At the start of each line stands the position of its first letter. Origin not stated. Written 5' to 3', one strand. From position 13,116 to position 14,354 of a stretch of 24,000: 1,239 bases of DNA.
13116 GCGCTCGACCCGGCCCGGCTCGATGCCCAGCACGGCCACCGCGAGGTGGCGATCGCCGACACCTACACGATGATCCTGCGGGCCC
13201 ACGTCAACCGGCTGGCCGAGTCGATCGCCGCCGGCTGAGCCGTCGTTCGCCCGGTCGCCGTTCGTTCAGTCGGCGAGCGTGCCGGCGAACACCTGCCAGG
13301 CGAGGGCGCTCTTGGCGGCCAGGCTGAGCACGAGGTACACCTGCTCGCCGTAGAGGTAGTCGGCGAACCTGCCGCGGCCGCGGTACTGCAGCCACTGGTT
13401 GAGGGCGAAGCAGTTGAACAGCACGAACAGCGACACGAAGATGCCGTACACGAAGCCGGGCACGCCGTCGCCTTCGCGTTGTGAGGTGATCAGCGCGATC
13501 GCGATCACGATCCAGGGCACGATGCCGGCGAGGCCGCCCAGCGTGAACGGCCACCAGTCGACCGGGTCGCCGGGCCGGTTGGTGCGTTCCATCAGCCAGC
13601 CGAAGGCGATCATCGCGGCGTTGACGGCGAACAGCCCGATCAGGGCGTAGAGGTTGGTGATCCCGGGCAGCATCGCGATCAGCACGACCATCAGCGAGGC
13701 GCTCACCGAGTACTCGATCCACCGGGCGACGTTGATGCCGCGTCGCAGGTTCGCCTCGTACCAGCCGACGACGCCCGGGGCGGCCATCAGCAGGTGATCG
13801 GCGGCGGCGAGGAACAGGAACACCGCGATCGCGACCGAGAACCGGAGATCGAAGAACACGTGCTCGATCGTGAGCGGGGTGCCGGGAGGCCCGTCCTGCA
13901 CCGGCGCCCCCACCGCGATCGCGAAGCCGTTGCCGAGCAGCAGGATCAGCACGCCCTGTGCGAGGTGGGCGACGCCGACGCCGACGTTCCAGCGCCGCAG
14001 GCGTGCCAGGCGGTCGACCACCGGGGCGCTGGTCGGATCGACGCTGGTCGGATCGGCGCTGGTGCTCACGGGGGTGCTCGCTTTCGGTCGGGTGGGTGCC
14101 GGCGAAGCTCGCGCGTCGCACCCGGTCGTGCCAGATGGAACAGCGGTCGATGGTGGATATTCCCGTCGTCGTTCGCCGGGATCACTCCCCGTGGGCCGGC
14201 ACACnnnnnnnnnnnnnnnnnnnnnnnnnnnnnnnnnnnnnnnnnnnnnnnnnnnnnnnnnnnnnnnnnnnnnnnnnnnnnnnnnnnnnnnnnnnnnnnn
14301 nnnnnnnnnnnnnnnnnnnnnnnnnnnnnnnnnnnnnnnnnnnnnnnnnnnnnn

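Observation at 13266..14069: Heliorhodopsin with complete signature residues in an otherwise catabolic neighbourhood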

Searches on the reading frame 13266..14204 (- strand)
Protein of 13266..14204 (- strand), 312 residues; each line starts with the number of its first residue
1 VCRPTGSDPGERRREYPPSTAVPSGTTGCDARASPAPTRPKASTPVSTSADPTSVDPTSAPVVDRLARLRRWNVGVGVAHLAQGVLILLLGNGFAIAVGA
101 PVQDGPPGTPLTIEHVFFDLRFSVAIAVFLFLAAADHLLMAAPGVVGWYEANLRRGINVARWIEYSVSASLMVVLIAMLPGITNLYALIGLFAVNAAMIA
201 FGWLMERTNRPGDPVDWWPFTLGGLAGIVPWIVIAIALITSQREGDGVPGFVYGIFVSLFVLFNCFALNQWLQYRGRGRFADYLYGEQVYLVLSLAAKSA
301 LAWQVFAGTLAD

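Call 3: search_protein_families(library=pfam, proteins=[window:13266-14204:-], max_evalue=1)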
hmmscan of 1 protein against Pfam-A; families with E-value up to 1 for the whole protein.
window:13266-14204:- (312 aa): 1 family
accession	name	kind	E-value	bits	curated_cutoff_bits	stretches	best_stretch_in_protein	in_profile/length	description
PF18761.7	Heliorhodopsin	-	1.7e-93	312.9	26.7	1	69-310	1-242/242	Heliorhodopsin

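Call 4: search_protein_families(library=ncbifam, proteins=[window:13266-14204:-], max_evalue=1)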
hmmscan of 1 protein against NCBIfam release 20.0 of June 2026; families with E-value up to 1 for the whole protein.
window:13266-14204:- (312 aa): 1 family
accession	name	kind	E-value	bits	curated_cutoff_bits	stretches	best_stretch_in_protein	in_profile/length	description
NF038020.1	HeR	equivalog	4.6e-89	298.1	100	1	69-310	1-244/244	heliorhodopsin HeR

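Call 5: search_solved_structures(query=window:13269-14069:-, max_evalue=1, show_alignments=3)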
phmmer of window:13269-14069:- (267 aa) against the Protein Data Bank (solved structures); distinct sequences matched with E-value up to 1: 9.
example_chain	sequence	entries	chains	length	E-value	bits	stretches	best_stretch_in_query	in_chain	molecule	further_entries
9ljj_A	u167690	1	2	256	3.9e-67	229.8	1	15-265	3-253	Heliorhodopsin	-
6su3_X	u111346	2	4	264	4.4e-67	229.7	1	15-265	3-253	48C12 heliorhodopsin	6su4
6uh3_A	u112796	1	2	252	8.1e-67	228.8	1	16-265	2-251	Heliorhodopsin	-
6is6_A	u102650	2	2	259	4.3e-57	196.9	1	23-265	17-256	heliorhodopsin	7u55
7clj_A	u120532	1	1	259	1.1e-56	195.6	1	23-265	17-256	heliorhodopsin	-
9vfc_A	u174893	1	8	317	2e-34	122.6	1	24-264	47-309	heliorhodopsin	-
6g5z_A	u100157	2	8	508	0.35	13.5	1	154-202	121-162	Choline-sulfatase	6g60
7pth_A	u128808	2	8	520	0.37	13.5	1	154-202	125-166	Choline sulfatase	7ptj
6fny_A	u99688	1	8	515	0.43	13.3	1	155-202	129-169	Choline-sulfatase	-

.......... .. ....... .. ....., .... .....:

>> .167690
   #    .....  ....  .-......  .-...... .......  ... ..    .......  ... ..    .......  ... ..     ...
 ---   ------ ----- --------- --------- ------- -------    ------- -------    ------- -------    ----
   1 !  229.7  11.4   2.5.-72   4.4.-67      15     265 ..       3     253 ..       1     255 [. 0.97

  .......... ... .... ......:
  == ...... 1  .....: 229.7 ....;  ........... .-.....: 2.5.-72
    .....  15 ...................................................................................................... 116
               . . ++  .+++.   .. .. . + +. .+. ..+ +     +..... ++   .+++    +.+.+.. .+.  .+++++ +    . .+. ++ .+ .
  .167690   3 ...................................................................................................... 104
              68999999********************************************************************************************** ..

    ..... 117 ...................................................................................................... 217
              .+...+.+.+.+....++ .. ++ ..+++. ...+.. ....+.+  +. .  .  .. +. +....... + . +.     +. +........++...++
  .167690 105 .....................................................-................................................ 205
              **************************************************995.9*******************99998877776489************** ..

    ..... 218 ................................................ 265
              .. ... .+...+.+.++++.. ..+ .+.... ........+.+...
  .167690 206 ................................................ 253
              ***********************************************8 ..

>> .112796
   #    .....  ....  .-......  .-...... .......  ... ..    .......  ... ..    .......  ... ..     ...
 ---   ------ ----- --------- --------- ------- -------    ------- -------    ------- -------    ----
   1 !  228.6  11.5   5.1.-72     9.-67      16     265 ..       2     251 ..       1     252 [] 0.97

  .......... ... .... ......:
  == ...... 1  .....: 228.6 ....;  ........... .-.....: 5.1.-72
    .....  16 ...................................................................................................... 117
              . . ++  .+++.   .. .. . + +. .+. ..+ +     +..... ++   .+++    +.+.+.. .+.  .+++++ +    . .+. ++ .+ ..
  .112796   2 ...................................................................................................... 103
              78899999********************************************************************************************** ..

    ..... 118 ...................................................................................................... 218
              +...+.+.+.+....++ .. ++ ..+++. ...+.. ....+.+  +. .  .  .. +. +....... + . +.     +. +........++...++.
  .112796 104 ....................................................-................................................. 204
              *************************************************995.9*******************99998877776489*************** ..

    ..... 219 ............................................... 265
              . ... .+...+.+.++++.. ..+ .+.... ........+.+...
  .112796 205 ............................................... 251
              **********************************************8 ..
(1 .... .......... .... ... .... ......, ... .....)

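Call 13: find_homologous_proteins(query=window:13269-14069:-)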
Query window:13269-14069:- (267 aa): 7693 proteins with E <= 0.001 among 8000 candidates; the best 120 are listed.
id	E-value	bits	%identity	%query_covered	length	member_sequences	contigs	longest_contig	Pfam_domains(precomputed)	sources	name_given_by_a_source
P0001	2.1e-171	587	100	100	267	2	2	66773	PF18761.8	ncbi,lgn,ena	ncbi:MAG TPA: heliorhodopsin HeR [Ilumatobacter sp.]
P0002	7.6e-133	460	78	100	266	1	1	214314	PF18761.8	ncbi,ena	-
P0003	1.5e-132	459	81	93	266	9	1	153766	PF18761.8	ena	-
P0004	1.9e-132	459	82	94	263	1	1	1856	PF18761.8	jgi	jgi:hypothetical protein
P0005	3.8e-132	458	77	100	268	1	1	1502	PF18761.8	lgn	-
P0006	1.4e-131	456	76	99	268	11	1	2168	PF18761.8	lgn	-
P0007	1.6e-131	456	80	93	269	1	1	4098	PF18761.8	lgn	-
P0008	1.9e-131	456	76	100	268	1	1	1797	PF18761.8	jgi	jgi:Heliorhodopsin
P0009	2.0e-131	456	82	94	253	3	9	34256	PF18761.8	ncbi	-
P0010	2.3e-131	455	77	100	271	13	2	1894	PF18761.8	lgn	-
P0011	2.6e-131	455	78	100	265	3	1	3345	PF18761.8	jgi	jgi:bacteriorhodopsin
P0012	1.0e-130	453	77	100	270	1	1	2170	PF18761.8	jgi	jgi:hypothetical protein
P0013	3.0e-130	452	79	96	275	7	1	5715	PF18761.8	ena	-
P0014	3.2e-130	452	77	98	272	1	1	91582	PF18761.8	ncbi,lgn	-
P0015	1.5e-129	449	76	98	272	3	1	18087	PF18761.8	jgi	jgi:hypothetical protein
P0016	1.5e-129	449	79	96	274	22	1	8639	PF18761.8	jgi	jgi:hypothetical protein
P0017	2.1e-129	449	81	92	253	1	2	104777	PF18761.8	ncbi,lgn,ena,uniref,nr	ncbi:MAG: heliorhodopsin HeR [Ilumatobacter sp.]|uniref:heliorhodopsin HeR n=1 Tax=Ilumatobacter sp.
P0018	7.0e-129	447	83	93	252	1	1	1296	PF18761.8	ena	-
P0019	1.1e-128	447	80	93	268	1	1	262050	PF18761.8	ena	-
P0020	2.1e-128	446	81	94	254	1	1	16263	PF18761.8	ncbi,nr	ncbi:MAG: hypothetical protein GY698_16760 [Actinomycetia bacterium]|nr:hypothetical protein [Actino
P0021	3.7e-128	445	81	93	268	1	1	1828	PF18761.8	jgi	-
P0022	6.5e-128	444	78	99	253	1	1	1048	PF18761.8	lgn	-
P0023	6.2e-127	441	80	93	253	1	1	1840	PF18761.8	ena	-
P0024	1.8e-126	439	79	93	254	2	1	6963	PF18761.8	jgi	jgi:hypothetical protein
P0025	3.3e-126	438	79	93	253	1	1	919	PF18761.8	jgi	jgi:hypothetical protein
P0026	4.1e-126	438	74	100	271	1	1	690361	PF18761.8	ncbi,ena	-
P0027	7.2e-126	437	79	93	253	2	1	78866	PF18761.8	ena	-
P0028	7.9e-126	437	80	93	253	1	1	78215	PF18761.8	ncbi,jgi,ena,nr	ncbi:MAG: heliorhodopsin HeR [Acidimicrobiia bacterium]|nr:heliorhodopsin HeR [Acidimicrobiia bacter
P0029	1.2e-125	437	79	93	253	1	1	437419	PF18761.8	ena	-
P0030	2.2e-125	436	79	93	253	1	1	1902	PF18761.8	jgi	jgi:heliorhodopsin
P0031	2.2e-125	436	74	100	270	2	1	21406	PF18761.8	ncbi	-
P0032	3.6e-125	435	78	95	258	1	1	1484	PF18761.8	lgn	-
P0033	1.2e-124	433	74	100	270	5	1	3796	PF18761.8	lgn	-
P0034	1.7e-124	433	77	94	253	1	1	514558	PF18761.8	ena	-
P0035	2.2e-124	432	79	93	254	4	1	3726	PF18761.8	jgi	jgi:hypothetical protein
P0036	3.6e-124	432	77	96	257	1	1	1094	PF18761.8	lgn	-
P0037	4.5e-124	431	73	100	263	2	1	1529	PF18761.8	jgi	jgi:hypothetical protein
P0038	1.2e-123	430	77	95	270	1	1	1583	PF18761.8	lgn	-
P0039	1.3e-123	430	78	93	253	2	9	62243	PF18761.8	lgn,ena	-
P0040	1.9e-123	429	79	93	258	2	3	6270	PF18761.8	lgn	-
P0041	2.2e-123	429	75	100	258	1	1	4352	PF18761.8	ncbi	-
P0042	2.3e-123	429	78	94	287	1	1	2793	PF18761.8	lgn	-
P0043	8.3e-123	427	79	93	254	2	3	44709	PF18761.8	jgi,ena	jgi:hypothetical protein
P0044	1.1e-122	427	76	94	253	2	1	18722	PF18761.8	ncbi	-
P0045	1.2e-122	427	79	93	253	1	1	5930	PF18761.8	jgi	jgi:hypothetical protein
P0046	1.7e-122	426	79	92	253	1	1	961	PF18761.8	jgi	jgi:hypothetical protein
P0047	2.2e-122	426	78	93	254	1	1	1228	PF18761.8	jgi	-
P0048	2.7e-122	426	78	93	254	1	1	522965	PF18761.8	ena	-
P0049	3.7e-122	425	78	93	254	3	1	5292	PF18761.8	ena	-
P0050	7.7e-122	424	76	96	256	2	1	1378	PF18761.8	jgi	jgi:hypothetical protein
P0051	9.3e-122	424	79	92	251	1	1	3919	PF18761.8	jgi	jgi:hypothetical protein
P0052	9.8e-122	424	76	93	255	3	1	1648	PF18761.8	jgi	jgi:hypothetical protein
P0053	1.1e-121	424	74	100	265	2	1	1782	PF18761.8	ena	-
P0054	1.9e-121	423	77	93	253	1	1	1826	PF18761.8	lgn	-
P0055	2.1e-121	423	77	93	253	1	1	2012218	PF18761.8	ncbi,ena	-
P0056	2.1e-121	423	74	100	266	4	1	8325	PF18761.8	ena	-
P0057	3.5e-121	422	78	93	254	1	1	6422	PF18761.8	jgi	-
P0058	3.5e-121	422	78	94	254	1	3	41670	PF18761.8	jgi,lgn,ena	-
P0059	5.1e-121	421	77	91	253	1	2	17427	PF18761.8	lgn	-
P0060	1.4e-120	420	76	93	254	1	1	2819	PF18761.8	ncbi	-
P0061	1.5e-120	420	77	93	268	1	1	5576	PF18761.8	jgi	jgi:hypothetical protein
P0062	5.2e-120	418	77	93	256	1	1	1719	PF18761.8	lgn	-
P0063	5.9e-120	418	78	93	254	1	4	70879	PF18761.8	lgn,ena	-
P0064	6.7e-120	418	77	93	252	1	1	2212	PF18761.8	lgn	-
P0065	1.3e-119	417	76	94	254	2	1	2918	PF18761.8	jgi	jgi:hypothetical protein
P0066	1.4e-119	417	78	93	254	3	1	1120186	PF18761.8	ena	-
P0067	1.5e-119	417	77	93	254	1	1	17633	PF18761.8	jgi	jgi:hypothetical protein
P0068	3.8e-119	415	75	93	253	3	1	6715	PF18761.8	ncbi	ncbi:MAG: heliorhodopsin HeR [Acidimicrobiales bacterium]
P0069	5.5e-119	415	77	93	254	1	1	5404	PF18761.8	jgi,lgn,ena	jgi:hypothetical protein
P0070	7.0e-119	414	74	96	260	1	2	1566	PF18761.8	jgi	jgi:hypothetical protein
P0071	7.6e-119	414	71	100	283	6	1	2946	PF18761.8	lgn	-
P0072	1.1e-118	414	75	93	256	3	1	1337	PF18761.8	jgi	-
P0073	1.2e-118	414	77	93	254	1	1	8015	PF18761.8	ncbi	-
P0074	2.0e-118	413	76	94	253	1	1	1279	PF18761.8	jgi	jgi:hypothetical protein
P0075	2.1e-118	413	77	92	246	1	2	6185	PF18761.8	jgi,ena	jgi:hypothetical protein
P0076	6.2e-118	411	75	95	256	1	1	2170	PF18761.8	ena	-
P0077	1.5e-117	410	77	93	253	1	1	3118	PF18761.8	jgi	jgi:hypothetical protein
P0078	1.8e-117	410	74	94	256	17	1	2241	PF18761.8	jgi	jgi:hypothetical protein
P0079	2.1e-117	410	75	92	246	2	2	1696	PF18761.8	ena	-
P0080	2.4e-117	409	77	92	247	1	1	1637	PF18761.8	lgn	-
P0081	2.6e-117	409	74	91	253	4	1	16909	PF18761.8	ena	-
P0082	2.6e-117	409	76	94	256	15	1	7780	PF18761.8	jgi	jgi:Heliorhodopsin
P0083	2.9e-117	409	75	93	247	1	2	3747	PF18761.8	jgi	jgi:hypothetical protein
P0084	3.0e-117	409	76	93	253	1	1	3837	PF18761.8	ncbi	-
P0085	3.9e-117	409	74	93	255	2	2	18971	PF18761.8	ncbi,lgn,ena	-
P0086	5.4e-117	408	76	93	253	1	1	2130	PF18761.8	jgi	jgi:hypothetical protein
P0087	1.7e-116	407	75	93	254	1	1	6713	PF18761.8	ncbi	ncbi:MAG: heliorhodopsin HeR [Acidimicrobiales bacterium]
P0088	2.4e-116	406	72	97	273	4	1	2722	PF18761.8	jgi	jgi:hypothetical protein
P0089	3.0e-116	406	74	97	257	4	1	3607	PF18761.8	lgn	-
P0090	4.1e-116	405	75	93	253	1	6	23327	PF18761.8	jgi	jgi:hypothetical protein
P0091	4.3e-116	405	70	100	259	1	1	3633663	PF18761.8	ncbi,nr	ncbi:MAG: heliorhodopsin HeR [Acidimicrobiales bacterium]|nr:heliorhodopsin HeR [Acidimicrobiales ba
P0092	6.7e-116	405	72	100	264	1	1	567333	PF18761.8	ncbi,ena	-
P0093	1.0e-115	404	74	93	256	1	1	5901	PF18761.8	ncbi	ncbi:MAG: heliorhodopsin HeR [Actinomycetota bacterium]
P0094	1.6e-115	403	76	93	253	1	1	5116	PF18761.8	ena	-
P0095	5.1e-115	402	72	100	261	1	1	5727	PF18761.8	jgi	jgi:hypothetical protein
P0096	8.1e-115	401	73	94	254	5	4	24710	PF18761.8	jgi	jgi:Heliorhodopsin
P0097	9.4e-115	401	74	93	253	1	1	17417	PF18761.8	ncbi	-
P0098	1.0e-114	401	73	93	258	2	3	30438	PF18761.8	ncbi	-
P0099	1.4e-114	400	72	95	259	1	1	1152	PF18761.8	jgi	jgi:hypothetical protein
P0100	1.5e-114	400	74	93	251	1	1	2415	PF18761.8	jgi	jgi:Heliorhodopsin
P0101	1.6e-113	397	75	93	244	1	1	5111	PF18761.8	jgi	jgi:hypothetical protein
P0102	1.7e-113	397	73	94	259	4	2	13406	PF18761.8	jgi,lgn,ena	-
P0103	1.7e-113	397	81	84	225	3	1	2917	PF18761.8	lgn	-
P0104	3.6e-113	396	73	92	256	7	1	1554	PF18761.8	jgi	-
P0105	3.8e-113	396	75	92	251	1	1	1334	PF18761.8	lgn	-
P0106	5.9e-113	395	69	100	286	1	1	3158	PF18761.8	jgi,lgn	jgi:Heliorhodopsin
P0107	7.3e-113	395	69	99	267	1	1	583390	PF18761.8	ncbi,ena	-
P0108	7.9e-113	395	75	93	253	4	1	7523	PF18761.8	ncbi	-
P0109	9.6e-113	394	73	93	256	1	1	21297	PF18761.8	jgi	jgi:hypothetical protein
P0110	2.8e-112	393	71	93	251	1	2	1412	PF18761.8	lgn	-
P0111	2.9e-112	393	73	91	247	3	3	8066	PF18761.8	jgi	jgi:hypothetical protein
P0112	4.8e-112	392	73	93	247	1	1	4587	PF18761.8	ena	-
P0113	5.0e-112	392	75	88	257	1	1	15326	PF18761.8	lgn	-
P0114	5.2e-112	392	74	91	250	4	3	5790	PF18761.8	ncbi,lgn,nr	ncbi:MAG: heliorhodopsin HeR [Actinomycetota bacterium]|nr:heliorhodopsin HeR [Actinomycetota bacter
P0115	6.8e-112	391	72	94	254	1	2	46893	PF18761.8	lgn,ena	-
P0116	9.1e-112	391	74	92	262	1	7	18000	PF18761.8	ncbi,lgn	-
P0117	9.8e-112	391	73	93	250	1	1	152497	PF18761.8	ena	-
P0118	1.0e-111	391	70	98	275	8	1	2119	PF18761.8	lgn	-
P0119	1.2e-111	391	73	94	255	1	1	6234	PF18761.8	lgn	-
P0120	1.2e-111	391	72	93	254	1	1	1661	PF18761.8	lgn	-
